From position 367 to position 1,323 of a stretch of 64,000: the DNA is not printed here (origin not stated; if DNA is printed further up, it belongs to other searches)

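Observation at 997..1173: GrpE carries a metallothionein-like Cys-rich N-terminal extension (20 Cys in ~50 aa)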

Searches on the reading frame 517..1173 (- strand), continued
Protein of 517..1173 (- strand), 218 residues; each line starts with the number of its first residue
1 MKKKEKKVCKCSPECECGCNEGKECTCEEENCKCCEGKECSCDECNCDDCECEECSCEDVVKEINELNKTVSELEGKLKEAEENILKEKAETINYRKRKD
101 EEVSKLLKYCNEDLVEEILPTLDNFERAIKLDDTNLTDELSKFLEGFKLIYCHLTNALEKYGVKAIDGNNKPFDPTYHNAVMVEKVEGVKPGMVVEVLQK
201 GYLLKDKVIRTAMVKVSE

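Call 42: find_encoding_contigs(protein=P0013, flank=1500, max_places=1)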
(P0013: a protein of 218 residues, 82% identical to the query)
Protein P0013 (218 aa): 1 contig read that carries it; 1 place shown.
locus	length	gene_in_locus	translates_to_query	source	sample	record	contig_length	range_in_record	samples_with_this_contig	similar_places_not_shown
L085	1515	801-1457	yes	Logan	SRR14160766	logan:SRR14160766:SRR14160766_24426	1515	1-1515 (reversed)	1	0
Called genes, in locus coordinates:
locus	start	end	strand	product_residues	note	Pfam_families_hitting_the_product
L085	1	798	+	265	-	?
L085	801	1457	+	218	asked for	PF01025:GrpE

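Call 43: find_encoding_contigs(protein=P0044, flank=1500, max_places=1)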
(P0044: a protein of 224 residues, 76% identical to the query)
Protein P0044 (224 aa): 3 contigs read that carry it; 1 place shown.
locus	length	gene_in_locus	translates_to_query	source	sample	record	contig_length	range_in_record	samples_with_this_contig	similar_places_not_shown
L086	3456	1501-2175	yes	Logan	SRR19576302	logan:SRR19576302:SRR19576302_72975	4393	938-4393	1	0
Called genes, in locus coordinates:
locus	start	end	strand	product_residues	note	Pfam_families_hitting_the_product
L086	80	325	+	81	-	-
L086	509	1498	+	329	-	PF03444:WHD_HrcA (weak), PF08220:HTH_DeoR (faint), PF08279:HTH_11 (faint), PF01628:HrcA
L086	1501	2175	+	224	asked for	PF01025:GrpE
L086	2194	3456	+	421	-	?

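Call 44: find_encoding_contigs(protein=P0047, flank=1500, max_places=1)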
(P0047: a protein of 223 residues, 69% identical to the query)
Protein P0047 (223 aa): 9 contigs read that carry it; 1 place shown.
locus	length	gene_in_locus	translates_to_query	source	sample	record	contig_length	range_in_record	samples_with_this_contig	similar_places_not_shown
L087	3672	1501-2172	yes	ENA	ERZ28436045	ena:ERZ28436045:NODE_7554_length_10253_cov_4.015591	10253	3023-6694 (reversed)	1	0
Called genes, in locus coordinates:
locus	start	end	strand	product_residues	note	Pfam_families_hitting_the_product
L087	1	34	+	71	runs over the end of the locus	-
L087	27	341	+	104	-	PF07875:Coat_F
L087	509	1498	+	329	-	PF03444:WHD_HrcA (weak), PF01628:HrcA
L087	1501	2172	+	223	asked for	PF01025:GrpE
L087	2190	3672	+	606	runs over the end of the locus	PF00012:HSP70, PF06723:MreB_Mbl, PF00012:HSP70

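Call 81: list_cluster_members(proteins=[P0001, P0113, P0072, P0058, P0152, P0124, P0147])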
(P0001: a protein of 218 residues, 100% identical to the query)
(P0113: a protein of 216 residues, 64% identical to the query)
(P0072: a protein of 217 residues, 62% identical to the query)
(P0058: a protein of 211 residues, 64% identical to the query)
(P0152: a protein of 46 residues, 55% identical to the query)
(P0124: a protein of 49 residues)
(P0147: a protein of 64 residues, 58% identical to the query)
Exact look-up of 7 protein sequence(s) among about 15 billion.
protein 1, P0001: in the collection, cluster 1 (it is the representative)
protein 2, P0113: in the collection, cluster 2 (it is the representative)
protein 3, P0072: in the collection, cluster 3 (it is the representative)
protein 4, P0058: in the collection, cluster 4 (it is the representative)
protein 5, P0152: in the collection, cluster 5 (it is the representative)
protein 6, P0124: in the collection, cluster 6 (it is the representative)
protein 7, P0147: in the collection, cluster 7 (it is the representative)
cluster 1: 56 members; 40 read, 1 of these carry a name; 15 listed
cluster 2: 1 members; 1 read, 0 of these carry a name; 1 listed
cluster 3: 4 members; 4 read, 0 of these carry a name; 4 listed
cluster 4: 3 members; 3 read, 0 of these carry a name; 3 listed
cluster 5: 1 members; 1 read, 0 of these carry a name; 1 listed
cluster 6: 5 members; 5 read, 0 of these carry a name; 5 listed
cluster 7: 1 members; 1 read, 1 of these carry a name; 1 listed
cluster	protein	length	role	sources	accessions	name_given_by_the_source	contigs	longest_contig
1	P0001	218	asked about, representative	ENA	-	-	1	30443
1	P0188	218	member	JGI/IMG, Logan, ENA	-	molecular chaperone GrpE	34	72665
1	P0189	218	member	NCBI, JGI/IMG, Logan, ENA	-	-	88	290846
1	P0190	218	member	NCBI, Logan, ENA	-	-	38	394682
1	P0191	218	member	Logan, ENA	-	-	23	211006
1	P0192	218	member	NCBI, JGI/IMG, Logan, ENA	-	-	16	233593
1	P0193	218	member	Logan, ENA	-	-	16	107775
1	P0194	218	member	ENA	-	-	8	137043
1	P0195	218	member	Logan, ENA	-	-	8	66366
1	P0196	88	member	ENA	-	-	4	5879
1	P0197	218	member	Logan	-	-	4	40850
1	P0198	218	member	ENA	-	-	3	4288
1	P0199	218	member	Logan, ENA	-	-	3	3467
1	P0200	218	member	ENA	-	-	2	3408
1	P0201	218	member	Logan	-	-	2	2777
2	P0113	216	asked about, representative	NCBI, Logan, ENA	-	-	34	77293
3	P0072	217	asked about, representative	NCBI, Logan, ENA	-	-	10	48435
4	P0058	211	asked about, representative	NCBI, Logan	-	-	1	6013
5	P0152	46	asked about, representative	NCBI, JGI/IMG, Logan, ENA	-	-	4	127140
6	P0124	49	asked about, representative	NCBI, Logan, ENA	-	-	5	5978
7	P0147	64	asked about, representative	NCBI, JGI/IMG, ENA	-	hypothetical protein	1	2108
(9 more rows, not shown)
